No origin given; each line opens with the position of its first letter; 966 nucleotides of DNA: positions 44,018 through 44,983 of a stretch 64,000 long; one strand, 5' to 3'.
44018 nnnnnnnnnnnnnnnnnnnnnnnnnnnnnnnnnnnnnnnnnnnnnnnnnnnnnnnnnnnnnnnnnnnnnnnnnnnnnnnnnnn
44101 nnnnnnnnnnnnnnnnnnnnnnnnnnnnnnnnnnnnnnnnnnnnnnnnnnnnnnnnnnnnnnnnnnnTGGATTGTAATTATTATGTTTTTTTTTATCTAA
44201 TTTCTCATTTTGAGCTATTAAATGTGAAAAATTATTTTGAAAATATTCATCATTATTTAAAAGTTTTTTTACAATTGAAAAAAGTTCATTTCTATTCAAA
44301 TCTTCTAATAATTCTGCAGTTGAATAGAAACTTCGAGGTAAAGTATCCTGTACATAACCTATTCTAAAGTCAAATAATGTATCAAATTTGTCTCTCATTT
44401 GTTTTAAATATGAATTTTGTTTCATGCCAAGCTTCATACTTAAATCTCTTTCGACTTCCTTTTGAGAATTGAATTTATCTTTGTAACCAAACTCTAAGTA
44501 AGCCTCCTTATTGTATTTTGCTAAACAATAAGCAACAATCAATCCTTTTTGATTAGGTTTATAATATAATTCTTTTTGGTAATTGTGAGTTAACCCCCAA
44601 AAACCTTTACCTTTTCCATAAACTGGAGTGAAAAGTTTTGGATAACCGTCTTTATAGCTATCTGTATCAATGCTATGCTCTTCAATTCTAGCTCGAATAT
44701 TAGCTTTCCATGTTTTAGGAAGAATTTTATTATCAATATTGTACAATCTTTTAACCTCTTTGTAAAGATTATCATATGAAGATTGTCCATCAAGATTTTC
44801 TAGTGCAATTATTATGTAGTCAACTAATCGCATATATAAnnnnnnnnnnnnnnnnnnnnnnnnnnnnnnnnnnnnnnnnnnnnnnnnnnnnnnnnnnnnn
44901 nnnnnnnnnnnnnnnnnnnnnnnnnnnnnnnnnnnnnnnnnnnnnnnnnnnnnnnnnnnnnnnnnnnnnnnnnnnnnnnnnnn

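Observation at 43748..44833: Orphan wHTH + PD-(D/E)xK (DUF3883-like) nuclease-fold gene embedded in core metabolism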

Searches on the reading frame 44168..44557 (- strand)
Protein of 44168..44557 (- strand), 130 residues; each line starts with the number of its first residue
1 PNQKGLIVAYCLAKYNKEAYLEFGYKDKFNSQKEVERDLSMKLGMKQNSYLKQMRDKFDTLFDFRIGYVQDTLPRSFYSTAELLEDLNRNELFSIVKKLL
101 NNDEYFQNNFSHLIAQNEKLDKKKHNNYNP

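Call 72: search_protein_families(library=pfam, alignment_id=A5, max_evalue=1)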
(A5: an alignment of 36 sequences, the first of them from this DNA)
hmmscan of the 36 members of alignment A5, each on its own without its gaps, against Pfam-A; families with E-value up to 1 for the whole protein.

A. member 1, seq(130 aa): 0 families

B. families by the number of members that match (of 36 scanned): 44 families (the first 25 are shown)
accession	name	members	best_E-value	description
PF13384.12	HTH_23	7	2.1e-06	Homeodomain-like domain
PF10668.15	Phage_terminase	5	5.6e-06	Phage terminase small subunit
PF08281.18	Sigma70_r4_2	5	0.0005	Sigma-70, region 4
PF13411.12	MerR_1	3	0.00025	MerR HTH family regulatory protein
PF13518.12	HTH_28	3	0.0038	Helix-turn-helix domain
PF13936.12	HTH_38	3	0.047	Helix-turn-helix domain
PF13551.12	HTH_29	2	0.00017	Winged helix-turn helix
PF12728.13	HTH_17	2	0.00049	Helix-turn-helix domain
PF00196.25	GerE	2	0.01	Bacterial regulatory proteins, luxR family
PF07022.19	Phage_CI_repr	2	0.12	Bacteriophage CI repressor helix-turn-helix domain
PF08822.17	DUF1804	2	0.13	Protein of unknown function (DUF1804)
PF14484.11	FISNA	1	0.0028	Fish-specific NACHT associated domain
PF01527.26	HTH_Tnp_1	1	0.003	Transposase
PF25063.1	ARM_TT21_C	1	0.0034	Tetratricopeptide repeat protein 21 C-terminal ARM domain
PF11279.13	DUF3080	1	0.0041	Protein of unknown function (DUF3080)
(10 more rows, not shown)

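Call 73: search_solved_structures(query=A5, max_evalue=10, show_alignments=2)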
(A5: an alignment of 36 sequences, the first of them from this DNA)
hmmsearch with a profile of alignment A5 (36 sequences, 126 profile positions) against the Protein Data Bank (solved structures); distinct sequences matched with E-value up to 10: 2.
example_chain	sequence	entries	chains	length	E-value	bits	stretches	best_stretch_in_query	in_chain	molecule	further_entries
7bqq_A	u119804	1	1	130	1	12.7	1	69-120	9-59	Gogy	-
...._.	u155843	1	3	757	5.9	10.2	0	83-116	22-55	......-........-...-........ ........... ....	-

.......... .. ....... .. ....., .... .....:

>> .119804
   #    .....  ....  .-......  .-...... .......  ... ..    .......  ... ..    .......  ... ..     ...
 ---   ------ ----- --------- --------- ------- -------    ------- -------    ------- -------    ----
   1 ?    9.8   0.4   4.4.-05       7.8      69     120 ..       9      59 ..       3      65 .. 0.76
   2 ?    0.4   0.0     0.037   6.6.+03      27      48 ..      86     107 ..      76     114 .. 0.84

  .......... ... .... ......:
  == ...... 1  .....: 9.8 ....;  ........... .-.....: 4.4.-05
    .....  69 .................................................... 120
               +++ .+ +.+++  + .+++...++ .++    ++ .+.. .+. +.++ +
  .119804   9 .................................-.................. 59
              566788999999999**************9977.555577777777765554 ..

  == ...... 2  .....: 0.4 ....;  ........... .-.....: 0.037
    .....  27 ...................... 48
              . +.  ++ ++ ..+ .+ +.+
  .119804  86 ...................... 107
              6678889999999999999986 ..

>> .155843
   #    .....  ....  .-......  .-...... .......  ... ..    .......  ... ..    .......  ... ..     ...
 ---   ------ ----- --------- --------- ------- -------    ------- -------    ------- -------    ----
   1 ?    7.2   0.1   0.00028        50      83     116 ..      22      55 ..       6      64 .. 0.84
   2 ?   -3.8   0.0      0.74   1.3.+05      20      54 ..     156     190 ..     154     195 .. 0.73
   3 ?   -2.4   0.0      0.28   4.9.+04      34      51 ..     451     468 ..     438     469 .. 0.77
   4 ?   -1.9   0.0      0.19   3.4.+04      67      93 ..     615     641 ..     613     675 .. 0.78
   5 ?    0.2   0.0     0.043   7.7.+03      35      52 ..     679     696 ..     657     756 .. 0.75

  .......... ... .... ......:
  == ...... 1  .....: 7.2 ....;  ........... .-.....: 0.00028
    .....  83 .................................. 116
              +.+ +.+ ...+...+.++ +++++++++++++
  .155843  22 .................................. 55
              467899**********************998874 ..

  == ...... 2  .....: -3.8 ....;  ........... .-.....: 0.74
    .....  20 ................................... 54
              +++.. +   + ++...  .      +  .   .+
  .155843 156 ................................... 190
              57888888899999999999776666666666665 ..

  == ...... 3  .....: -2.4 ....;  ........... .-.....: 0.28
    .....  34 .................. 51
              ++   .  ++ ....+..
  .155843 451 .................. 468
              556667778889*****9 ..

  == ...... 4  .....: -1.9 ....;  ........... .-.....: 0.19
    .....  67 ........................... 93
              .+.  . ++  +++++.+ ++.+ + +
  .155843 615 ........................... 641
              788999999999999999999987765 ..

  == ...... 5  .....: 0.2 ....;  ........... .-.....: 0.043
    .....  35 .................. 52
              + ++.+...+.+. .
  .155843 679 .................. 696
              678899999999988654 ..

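Call 81: search_protein_families(library=padloc, alignment_id=A5, max_evalue=1)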
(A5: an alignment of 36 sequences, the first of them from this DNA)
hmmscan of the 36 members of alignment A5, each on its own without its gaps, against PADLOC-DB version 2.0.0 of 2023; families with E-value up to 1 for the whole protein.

A. member 1, seq(130 aa): 0 families

B. families by the number of members that match (of 36 scanned): 9 families
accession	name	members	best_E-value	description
PDLC04028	PD-T4-2_B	1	2.6e-05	-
PDLC04133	mad1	1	0.0038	mads_1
PDLC00240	LmuA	1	0.01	DUF4297 domain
PDLC03322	MTase_II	1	0.015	Type II methyltransferase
PDLC03093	Specificity_I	1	0.016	Type I specificity subunit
PDLC03809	RTasNUDIX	1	0.018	DRT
PDLC01488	Cas11a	1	0.02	CAS-I-A; effector_SS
PDLC01462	Csm6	1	0.02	CAS-III; associated_signaling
PDLC00892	JAB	1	0.043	JAB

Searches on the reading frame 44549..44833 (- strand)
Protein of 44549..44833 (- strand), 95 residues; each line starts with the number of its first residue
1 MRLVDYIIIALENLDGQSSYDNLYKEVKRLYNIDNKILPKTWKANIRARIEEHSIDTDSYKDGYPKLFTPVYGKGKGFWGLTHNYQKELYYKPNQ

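Call 26: find_homologous_proteins(query=window:44549-44833:-, max_evalue=0.001)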
Query seq(95 aa): 3 candidates shared short words with the query, none scored E <= 0.001.

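Call 43: search_solved_structures(query=A4, max_evalue=10, show_alignments=3)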
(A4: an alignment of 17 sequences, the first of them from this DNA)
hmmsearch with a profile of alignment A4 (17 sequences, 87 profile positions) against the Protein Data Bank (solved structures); distinct sequences matched with E-value up to 10: 13.
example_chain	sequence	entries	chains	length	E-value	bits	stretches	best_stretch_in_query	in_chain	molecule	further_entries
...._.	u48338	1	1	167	2.5e-06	30.9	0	8-42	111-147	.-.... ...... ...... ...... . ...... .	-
2yjg_A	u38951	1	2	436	0.44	14.1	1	29-68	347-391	LACTATE RACEMASE APOPROTEIN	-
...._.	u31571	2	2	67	0.88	13.1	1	3-34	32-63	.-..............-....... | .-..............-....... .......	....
9b46_A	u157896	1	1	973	0.97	13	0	5-24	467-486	MmpL5 protein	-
2mi7_A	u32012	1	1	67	1.1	12.9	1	3-34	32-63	de novo protein a3Y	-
9dp6_A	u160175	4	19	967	1.3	12.6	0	5-24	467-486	MmpL5 protein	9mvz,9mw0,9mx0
9mkt_A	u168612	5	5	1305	3.5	11.2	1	20-64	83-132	CRISPR-associated endonuclease Cas12a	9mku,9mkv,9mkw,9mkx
5ng6_A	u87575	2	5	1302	3.8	11.1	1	20-64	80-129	CRISPR-associated endonuclease Cpf1 | CRISPR-associated endonuclease Cas12a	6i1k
6i1l_A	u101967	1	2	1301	3.8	11.1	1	20-64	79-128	CRISPR-associated endonuclease Cas12a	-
8y0b_A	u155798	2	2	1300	3.8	11.1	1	20-64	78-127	CRISPR-associated endonuclease Cas12a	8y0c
5nfv_A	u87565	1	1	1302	3.8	11.1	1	20-64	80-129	CRISPR-associated endonuclease Cpf1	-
6gtc_A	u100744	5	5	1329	3.9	11.1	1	20-64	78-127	CRISPR-associated endonuclease Cas12a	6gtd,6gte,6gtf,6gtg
5mga_A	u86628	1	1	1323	4.3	10.9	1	20-64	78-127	CRISPR-associated endonuclease Cpf1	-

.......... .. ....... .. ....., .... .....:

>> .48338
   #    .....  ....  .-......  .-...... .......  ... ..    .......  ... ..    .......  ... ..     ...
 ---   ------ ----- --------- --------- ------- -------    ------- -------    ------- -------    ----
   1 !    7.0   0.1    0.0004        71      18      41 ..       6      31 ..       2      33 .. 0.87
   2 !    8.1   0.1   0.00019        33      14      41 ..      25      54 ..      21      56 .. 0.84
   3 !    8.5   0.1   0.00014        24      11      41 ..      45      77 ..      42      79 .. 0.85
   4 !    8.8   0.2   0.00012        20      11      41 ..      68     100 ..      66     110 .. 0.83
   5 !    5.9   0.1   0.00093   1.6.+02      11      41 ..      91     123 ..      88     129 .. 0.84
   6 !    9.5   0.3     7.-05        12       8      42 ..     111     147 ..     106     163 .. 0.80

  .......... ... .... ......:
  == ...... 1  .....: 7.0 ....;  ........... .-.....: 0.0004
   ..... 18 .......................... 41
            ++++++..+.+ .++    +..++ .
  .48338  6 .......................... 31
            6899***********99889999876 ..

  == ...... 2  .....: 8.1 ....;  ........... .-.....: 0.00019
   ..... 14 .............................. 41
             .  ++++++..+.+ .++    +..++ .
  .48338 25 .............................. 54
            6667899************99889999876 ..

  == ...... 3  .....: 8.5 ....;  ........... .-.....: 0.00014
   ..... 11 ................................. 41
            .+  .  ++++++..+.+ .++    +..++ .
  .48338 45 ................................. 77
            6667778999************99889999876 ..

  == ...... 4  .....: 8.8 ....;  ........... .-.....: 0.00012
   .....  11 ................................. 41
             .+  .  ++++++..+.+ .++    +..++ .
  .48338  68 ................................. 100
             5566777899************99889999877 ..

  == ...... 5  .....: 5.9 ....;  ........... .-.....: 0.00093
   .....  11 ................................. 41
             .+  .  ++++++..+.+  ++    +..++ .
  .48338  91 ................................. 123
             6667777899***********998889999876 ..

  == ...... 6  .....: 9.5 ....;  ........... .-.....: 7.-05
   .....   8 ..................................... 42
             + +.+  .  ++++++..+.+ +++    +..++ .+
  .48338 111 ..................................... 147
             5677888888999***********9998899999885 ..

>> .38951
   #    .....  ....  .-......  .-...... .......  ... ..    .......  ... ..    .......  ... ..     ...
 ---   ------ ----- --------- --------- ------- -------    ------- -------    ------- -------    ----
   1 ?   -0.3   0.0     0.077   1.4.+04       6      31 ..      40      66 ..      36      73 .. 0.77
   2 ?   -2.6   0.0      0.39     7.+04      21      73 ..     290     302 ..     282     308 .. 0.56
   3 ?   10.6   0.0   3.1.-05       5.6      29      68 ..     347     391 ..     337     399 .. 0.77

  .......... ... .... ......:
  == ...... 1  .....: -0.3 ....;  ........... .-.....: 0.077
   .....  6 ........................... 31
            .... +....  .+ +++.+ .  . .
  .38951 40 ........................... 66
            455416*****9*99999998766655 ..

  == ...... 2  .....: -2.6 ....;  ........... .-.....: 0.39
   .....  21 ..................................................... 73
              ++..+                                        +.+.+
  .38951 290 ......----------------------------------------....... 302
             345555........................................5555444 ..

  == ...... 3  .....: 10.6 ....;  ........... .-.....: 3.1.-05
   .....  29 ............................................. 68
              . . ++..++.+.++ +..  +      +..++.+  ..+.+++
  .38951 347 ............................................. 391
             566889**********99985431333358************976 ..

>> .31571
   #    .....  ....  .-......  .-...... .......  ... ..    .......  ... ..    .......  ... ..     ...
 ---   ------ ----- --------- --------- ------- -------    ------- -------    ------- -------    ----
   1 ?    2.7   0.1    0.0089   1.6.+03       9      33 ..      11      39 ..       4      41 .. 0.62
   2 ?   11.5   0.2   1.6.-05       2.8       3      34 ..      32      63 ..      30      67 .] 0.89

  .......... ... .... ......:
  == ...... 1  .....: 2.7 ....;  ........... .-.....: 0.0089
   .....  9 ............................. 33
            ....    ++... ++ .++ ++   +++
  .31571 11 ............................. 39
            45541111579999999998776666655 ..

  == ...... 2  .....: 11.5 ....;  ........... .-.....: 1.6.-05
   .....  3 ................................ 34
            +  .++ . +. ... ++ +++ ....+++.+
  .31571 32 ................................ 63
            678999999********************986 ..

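Call 44: search_protein_families(library=pfam, alignment_id=A4, max_evalue=10)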
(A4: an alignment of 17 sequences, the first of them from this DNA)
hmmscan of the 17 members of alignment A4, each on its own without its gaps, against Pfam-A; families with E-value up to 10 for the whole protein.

A. member 1, seq(91 aa): 0 families

B. families by the number of members that match (of 17 scanned): 10 families
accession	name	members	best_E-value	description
PF03475.19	YiiM_3-alpha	2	0.012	YiiM-like, 3-alpha helix domain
PF05066.19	HARE-HTH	1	0.032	HB1, ASXL, restriction endonuclease HTH domain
PF09079.17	Cdc6_C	1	0.059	CDC6, C terminal winged helix domain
PF20098.4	DUF6488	1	0.061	Family of unknown function (DUF6488)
PF05973.20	Gp49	1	0.071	Phage derived protein Gp49-like (DUF891)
PF22335.1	Cas10-Cmr2_palm2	1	0.092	Cas10/Cmr2, second palm domain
PF04931.18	DNA_pol_phi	1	0.13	DNA polymerase phi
PF16607.10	CYLD_phos_site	1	0.16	Phosphorylation region of CYLD, unstructured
PF13708.11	DUF4942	1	0.17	Domain of unknown function (DUF4942)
PF24706.1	DUF7669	1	0.18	Domain of unknown function (DUF7669)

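Call 51: predict_structure(alignment_id=A4)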
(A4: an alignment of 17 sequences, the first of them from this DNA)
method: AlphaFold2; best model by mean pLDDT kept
length: 91 residues; sequences in the alignment: 17
mean_pLDDT: 94.8   pTM: 0.85
mean pLDDT of the five models: 94.8, 94.3, 93.9, 93.8, 93.6
residues with pLDDT >= 90: 83; 70-90: 7; 50-70: 1; < 50: 0
segments of 3 or more residues with pLDDT < 50: none
pLDDT, mean of each block of 10 residues (from residue 1): 95 98 98 95 96 95 95 93 91 69
secondary structure, 60 per line:
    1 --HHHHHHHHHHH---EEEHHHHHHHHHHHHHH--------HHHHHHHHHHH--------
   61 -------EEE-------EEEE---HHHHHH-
elements in order: H3-13 E17-19 H20-33 H42-52 E68-70 E78-81 H85-90

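Call 55: fold_search(model_id=the predicted structure, library=pdb)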
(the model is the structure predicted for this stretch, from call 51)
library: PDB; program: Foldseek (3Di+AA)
matches with E <= 10: 304; with E <= 0.001: 0
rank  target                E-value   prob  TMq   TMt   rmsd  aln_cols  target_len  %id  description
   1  6el8_A                2.5e-02  0.99  0.61  0.63   4.4        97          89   23  Crystal structure of the Forkhead domain of human FOXN1 in complex with DNA (released 2017-11-15)
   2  5ocn_A                2.8e-02  1.00  0.64  0.67   3.3        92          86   18  Crystal structure of the forkhead domain of human FOXN1 (released 2017-08-02)
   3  5ocn_B                2.8e-02  0.99  0.57  0.60   3.8        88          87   20  Crystal structure of the forkhead domain of human FOXN1 (released 2017-08-02)
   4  5ocn_G                4.9e-02  1.00  0.63  0.70   3.0        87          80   20  Crystal structure of the forkhead domain of human FOXN1 (released 2017-08-02)
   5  9d2l_B                4.9e-02  1.00  0.62  0.60   3.4        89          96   21  FoxP3 multimers bridge four T2G repeat DNAs (released 2025-10-29)
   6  5ocn_C                6.0e-02  0.99  0.65  0.70   2.9        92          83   17  Crystal structure of the forkhead domain of human FOXN1 (released 2017-08-02)
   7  6nce_A                8.4e-02  0.97  0.60  0.61   3.9        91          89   14  Crystal structure of the human FOXN3 DNA binding domain in complex with a forkhead DNA sequence (released 2019-02-27)
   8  5ocn_E                9.6e-02  0.97  0.59  0.64   3.4        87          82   21  Crystal structure of the forkhead domain of human FOXN1 (released 2017-08-02)
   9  8bzm_I                9.6e-02  0.75  0.50  0.49   5.0        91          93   20  FOXK1-ELF1-heterodimer bound to DNA (released 2023-12-27)
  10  6el8_D                1.2e-01  0.96  0.58  0.59   3.4        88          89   22  Crystal structure of the Forkhead domain of human FOXN1 in complex with DNA (released 2017-11-15)
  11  6ncm_B                1.3e-01  0.96  0.61  0.63   3.3        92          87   18  Crystal structure of the human FOXN3 DNA binding domain in complex with a forkhead-like (FHL) DNA sequence (released 2019-02-27)
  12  5ocn_D                1.3e-01  0.93  0.57  0.62   4.0        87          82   15  Crystal structure of the forkhead domain of human FOXN1 (released 2017-08-02)
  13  6lbi_H                1.3e-01  0.97  0.61  0.73   3.5        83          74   18  Crystal Structure of FOXO1-DBD homodimer bound to a palindromic DNA sequence (released 2021-02-10)
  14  9d2l_C                1.6e-01  0.97  0.61  0.58   3.4        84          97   21  FoxP3 multimers bridge four T2G repeat DNAs (released 2025-10-29)
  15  9d2e_F                1.8e-01  0.97  0.65  0.65   3.4        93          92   22  FoxP3 multimers bridge two T4G repeat DNAs (model1) (released 2025-10-29)
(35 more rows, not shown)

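Call 79: search_dna_similar(query=window:44561-44833:-, collection=phages, mode=protein, max_evalue=0.01, max_rows=15)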
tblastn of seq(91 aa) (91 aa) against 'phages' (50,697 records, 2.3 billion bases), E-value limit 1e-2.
No match.
